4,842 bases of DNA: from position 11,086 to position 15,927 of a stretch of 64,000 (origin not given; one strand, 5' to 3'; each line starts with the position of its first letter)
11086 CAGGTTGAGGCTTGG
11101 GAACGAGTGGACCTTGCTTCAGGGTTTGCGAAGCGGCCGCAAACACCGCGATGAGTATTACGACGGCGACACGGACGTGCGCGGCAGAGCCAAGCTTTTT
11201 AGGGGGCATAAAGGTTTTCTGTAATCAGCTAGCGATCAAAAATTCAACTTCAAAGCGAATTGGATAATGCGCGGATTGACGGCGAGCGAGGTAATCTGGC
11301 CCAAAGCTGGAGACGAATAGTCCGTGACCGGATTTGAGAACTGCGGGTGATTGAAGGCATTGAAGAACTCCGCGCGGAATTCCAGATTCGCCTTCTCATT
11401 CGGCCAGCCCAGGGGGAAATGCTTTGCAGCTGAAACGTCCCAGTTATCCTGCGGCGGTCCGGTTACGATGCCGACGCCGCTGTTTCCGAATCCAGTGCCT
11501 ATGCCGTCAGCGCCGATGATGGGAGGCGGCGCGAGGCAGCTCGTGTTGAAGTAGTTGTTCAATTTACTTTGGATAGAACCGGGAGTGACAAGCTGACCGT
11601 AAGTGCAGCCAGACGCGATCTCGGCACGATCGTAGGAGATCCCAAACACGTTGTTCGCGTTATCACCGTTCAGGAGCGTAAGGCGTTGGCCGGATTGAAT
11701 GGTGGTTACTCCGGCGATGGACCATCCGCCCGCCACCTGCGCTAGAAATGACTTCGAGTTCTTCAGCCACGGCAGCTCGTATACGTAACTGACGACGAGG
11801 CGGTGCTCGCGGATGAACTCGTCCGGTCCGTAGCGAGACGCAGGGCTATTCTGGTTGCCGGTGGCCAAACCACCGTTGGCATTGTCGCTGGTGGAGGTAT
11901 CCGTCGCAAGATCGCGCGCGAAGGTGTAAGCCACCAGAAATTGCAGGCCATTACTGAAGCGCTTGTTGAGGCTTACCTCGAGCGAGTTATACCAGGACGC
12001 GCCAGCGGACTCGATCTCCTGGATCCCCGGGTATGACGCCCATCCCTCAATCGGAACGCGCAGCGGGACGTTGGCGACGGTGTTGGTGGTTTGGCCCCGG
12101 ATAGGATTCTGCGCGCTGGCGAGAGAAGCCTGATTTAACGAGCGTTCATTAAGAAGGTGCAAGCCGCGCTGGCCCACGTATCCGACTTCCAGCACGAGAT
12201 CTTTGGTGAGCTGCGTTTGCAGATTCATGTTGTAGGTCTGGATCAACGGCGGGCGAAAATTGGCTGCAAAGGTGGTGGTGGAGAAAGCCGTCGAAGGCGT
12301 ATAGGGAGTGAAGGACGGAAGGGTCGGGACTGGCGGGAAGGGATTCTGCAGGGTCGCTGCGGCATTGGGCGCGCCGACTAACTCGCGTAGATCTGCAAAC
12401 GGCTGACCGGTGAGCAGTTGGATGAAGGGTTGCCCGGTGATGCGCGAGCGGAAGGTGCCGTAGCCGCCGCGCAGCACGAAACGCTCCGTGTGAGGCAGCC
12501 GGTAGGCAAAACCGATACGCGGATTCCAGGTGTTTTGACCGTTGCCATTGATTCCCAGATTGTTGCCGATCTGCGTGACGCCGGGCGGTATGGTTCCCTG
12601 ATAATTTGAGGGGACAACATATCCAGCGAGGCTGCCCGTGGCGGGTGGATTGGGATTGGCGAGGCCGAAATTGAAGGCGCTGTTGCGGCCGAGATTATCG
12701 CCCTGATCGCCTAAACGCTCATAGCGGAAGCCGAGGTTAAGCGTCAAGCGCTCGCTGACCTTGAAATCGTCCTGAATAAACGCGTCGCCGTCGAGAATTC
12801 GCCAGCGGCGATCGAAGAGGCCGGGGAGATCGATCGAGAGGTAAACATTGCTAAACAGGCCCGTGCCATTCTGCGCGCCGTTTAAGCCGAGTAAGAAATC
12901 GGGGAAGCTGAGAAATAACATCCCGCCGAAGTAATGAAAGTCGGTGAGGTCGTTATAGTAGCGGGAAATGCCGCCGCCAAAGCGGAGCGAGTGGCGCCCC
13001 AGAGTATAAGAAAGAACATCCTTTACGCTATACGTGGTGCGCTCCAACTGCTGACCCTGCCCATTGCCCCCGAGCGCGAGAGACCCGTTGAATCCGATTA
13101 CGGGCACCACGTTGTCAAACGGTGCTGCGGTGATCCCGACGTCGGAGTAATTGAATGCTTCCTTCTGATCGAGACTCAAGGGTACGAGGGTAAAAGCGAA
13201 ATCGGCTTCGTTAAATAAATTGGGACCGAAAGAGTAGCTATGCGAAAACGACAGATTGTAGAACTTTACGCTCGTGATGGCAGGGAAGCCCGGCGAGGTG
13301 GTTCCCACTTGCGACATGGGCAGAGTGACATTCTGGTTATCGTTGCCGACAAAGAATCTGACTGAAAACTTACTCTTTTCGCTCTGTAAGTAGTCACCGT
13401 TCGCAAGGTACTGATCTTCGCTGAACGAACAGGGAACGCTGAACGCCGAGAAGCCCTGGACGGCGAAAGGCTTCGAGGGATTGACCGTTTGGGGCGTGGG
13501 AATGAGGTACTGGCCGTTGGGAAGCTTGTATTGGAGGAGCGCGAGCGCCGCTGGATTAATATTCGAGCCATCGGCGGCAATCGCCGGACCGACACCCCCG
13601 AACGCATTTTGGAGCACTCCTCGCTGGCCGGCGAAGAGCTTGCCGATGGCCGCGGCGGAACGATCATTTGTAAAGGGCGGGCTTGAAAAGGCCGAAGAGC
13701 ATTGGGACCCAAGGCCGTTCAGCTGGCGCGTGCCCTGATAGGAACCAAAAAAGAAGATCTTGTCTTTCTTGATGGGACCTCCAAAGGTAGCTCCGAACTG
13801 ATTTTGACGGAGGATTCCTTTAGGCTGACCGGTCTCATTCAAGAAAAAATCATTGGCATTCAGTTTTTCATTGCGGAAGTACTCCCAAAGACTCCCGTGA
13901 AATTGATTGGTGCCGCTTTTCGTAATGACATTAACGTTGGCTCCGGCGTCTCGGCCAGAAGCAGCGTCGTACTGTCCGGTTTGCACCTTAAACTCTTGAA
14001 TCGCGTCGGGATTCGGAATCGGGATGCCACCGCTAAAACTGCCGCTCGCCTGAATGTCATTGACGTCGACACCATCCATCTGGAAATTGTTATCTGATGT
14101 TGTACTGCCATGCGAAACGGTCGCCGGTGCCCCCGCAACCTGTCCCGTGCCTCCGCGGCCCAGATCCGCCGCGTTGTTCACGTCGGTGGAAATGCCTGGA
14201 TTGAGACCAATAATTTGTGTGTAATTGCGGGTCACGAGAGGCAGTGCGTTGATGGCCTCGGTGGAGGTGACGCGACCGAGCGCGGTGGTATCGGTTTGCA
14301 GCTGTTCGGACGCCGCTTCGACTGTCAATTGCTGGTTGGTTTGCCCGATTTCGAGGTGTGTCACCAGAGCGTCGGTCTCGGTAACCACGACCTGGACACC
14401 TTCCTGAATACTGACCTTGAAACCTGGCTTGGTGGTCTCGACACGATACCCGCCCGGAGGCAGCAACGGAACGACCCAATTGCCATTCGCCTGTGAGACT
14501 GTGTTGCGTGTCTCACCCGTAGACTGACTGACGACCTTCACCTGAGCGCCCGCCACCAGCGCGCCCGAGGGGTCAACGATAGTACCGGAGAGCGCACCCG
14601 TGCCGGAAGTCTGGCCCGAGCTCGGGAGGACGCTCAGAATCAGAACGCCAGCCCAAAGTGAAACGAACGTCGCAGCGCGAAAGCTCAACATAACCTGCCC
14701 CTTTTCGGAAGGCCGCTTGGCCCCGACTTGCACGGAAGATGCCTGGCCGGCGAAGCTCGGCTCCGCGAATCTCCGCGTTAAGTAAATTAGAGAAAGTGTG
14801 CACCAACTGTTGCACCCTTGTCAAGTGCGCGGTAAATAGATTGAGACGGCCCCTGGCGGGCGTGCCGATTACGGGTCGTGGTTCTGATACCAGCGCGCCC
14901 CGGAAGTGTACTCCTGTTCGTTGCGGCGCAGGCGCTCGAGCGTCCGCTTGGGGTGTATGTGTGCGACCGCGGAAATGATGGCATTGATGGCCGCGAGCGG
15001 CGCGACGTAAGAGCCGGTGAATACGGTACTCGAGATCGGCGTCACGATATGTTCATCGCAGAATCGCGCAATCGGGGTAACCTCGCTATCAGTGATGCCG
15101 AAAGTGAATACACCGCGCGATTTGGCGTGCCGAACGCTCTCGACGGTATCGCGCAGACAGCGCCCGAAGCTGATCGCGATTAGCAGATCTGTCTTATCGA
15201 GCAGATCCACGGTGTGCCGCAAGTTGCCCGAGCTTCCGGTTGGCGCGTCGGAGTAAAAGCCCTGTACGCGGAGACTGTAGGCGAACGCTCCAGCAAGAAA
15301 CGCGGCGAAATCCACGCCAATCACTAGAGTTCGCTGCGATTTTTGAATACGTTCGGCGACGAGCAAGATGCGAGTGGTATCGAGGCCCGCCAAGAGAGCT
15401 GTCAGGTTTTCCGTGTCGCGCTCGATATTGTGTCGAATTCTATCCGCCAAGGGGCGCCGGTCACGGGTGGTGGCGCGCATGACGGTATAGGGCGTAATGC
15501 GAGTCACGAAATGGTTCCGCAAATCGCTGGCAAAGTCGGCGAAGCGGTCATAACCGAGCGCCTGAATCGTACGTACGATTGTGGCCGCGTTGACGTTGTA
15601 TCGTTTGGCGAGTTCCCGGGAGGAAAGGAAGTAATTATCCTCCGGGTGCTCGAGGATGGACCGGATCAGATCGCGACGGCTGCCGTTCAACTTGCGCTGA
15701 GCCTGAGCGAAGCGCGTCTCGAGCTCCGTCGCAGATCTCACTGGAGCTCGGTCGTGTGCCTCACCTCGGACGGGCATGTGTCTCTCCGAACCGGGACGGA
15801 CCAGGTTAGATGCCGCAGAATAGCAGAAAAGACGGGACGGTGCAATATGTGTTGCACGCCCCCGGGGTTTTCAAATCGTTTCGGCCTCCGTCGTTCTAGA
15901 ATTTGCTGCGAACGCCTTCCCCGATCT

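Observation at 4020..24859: Ten same-strand genes read as a TonB-dependent scavenging pathway for D-amino-acid peptides (peptidoglycan stem peptides)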

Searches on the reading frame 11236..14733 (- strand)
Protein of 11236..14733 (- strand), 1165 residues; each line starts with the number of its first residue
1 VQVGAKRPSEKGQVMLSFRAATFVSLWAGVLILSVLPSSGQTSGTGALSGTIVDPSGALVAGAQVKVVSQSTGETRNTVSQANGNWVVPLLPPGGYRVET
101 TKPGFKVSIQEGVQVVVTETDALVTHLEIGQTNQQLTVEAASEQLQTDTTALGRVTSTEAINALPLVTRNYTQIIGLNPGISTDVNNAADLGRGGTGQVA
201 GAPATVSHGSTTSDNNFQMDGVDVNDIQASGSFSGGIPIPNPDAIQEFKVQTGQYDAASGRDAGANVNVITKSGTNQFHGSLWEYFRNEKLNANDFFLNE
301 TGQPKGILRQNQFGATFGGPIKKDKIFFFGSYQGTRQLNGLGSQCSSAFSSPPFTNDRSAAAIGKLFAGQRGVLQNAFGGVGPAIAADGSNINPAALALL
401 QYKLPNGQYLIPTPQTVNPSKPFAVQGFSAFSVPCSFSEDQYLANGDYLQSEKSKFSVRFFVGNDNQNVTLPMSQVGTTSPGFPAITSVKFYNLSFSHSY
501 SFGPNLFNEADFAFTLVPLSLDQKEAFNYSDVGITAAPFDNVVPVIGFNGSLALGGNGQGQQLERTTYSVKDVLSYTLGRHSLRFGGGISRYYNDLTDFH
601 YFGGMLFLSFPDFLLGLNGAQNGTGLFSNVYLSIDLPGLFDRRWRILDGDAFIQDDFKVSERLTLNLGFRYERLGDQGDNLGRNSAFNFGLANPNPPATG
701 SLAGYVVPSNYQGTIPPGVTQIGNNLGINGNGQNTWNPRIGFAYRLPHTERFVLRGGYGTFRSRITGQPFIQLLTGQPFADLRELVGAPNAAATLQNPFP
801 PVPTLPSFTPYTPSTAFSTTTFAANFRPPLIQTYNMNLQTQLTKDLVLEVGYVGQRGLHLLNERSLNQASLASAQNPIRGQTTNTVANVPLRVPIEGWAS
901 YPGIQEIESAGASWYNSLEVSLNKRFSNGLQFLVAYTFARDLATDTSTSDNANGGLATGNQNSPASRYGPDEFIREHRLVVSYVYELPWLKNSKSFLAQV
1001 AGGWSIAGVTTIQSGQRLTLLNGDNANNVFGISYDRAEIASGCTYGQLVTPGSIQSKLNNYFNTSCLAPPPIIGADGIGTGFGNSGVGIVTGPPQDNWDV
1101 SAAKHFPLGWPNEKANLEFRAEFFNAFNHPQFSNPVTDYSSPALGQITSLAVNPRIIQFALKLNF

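Call 3: search_protein_families(library=pfam, proteins=[window:11236-14733:-], max_evalue=0.001)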
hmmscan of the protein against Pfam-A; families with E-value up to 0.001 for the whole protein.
window:11236-14733:- (1165 aa): 2 families
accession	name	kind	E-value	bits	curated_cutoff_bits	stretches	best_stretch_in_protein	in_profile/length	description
PF25183.1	OMP_b-brl_4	-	1.1e-184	616.6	30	1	270-1158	1-838/838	Outer membrane beta barrel domain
PF13620.12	CarboxypepD_reg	-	2.6e-17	63.4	32.3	1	48-126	2-80/82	Carboxypeptidase regulatory-like domain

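Call 4: search_protein_families(library=ncbifam, proteins=[window:11236-14733:-], max_evalue=0.00001)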
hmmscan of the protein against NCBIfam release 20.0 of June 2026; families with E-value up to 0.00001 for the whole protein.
window:11236-14733:- (1165 aa): 0 families

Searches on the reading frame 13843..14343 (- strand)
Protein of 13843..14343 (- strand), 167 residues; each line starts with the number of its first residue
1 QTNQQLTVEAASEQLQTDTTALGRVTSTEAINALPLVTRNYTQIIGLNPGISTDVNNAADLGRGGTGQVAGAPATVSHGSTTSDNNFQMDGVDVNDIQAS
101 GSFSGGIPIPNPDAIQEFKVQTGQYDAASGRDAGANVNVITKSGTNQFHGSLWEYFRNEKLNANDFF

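Call 35: search_protein_families(library=pfam, proteins=[window:13843-14343:-], max_evalue=1)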
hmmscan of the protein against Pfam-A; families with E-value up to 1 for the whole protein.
seq(167 aa): 3 families
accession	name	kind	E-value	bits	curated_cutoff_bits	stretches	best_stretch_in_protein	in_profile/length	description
PF25183.1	OMP_b-brl_4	-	9.4e-12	44.6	30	1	140-167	1-28/838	Outer membrane beta barrel domain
PF07715.20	Plug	-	0.00036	21.4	23.9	1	25-135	11-105/107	TonB-dependent Receptor Plug Domain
PF25035.1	SYNE1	-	0.25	12.1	27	1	81-140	8-68/105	Nesprin-1 domain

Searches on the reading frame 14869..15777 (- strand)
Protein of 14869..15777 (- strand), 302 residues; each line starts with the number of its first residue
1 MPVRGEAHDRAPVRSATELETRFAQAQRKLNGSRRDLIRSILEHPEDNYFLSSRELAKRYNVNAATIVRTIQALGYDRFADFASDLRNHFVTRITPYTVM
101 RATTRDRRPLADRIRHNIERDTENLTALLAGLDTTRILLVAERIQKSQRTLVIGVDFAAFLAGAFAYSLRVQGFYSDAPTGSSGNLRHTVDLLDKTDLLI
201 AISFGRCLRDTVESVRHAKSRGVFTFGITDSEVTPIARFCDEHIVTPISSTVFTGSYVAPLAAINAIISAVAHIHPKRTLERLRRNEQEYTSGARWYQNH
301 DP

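Call 3: search_protein_families(library=pfam, proteins=[window:14869-15777:-], max_evalue=0.001)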
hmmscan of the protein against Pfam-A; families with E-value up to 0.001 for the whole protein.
window:14869-15777:- (302 aa): 2 families
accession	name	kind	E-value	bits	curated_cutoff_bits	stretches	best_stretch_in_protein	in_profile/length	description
PF01380.27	SIS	-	3.7e-16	59.6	25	1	144-269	2-130/131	SIS domain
PF01418.23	HTH_6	-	6.7e-10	39.3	28.3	1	19-90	3-74/77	Helix-turn-helix domain, rpiR family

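Call 4: search_protein_families(library=ncbifam, proteins=[window:14869-15777:-], max_evalue=0.00001)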
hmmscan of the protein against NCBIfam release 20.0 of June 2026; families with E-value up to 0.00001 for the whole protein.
window:14869-15777:- (302 aa): 4 families
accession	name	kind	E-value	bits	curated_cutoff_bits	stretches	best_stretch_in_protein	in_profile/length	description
NF008590.0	PRK11557.1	equivalog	7.6e-13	48.5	355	1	22-216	6-200/282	MurR/RpiR family transcriptional regulator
NF008458.0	PRK11337.1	equivalog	2.2e-10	40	378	1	25-285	22-282/293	MurR/RpiR family transcriptional regulator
NF040776.2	AlsR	equivalog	7.3e-09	35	400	1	41-264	26-249/279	transcriptional repressor AlsR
NF012026.0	PRK15482.1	equivalog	1.7e-06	27.8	408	1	51-266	35-253/285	HTH-type transcriptional regulator MurR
